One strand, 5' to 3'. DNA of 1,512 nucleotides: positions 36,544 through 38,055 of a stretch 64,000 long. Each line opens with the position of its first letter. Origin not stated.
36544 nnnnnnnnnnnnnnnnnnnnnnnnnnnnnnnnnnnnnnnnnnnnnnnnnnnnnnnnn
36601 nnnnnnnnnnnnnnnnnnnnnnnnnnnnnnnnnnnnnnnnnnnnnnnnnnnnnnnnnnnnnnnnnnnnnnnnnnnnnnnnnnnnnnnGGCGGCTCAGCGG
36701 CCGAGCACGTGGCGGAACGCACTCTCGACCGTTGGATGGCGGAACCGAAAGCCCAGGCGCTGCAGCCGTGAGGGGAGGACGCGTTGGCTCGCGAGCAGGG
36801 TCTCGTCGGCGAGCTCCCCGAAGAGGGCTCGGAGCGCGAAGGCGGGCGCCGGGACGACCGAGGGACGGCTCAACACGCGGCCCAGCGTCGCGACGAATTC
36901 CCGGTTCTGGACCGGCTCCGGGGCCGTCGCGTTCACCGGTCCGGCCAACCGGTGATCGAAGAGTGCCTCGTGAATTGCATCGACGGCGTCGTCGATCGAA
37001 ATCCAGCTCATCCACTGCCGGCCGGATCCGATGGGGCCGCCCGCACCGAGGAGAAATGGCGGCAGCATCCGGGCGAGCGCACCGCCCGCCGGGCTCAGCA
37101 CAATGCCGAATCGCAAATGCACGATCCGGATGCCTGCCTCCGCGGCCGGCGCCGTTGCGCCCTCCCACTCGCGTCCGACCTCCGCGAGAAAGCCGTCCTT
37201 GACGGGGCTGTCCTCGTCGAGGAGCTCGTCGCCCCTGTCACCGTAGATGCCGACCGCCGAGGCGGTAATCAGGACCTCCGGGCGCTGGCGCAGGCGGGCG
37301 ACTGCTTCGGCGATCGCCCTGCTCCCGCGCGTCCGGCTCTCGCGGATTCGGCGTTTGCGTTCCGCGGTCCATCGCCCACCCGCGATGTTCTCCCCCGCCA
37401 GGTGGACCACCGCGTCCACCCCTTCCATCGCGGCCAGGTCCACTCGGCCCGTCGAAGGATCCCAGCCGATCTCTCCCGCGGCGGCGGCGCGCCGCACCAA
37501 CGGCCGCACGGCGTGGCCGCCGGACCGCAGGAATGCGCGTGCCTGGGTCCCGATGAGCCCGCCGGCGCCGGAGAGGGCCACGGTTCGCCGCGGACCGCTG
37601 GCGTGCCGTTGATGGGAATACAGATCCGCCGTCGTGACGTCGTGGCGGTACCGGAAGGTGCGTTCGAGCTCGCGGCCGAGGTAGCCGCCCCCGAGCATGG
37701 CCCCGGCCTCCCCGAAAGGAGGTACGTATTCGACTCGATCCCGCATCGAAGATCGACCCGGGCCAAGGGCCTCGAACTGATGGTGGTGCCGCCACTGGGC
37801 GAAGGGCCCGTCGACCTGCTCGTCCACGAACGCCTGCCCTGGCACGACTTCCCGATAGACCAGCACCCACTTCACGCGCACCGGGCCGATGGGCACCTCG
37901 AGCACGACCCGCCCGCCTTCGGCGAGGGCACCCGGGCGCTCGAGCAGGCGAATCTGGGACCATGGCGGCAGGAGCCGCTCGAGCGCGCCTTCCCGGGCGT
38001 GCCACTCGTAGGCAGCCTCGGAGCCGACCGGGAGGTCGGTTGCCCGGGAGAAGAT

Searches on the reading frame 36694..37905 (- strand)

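Call 54: search_protein_families(library=pfam, proteins=[window:36694-37905:-], max_evalue=0.001)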
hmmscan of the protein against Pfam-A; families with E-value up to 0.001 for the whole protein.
window:36694-37905:- (403 aa): 3 families
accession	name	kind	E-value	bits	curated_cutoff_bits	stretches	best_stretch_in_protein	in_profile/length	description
PF08338.16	DUF1731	-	1.1e-20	73.5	27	1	353-400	1-47/47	Domain of unknown function (DUF1731)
PF01370.27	Epimerase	-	1.9e-15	57.4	20.9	1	111-315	3-225/240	NAD dependent epimerase/dehydratase family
PF03364.25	Polyketide_cyc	-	0.00011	22.9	23.4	1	3-80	42-118/126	Polyketide cyclase / dehydrase and lipid transport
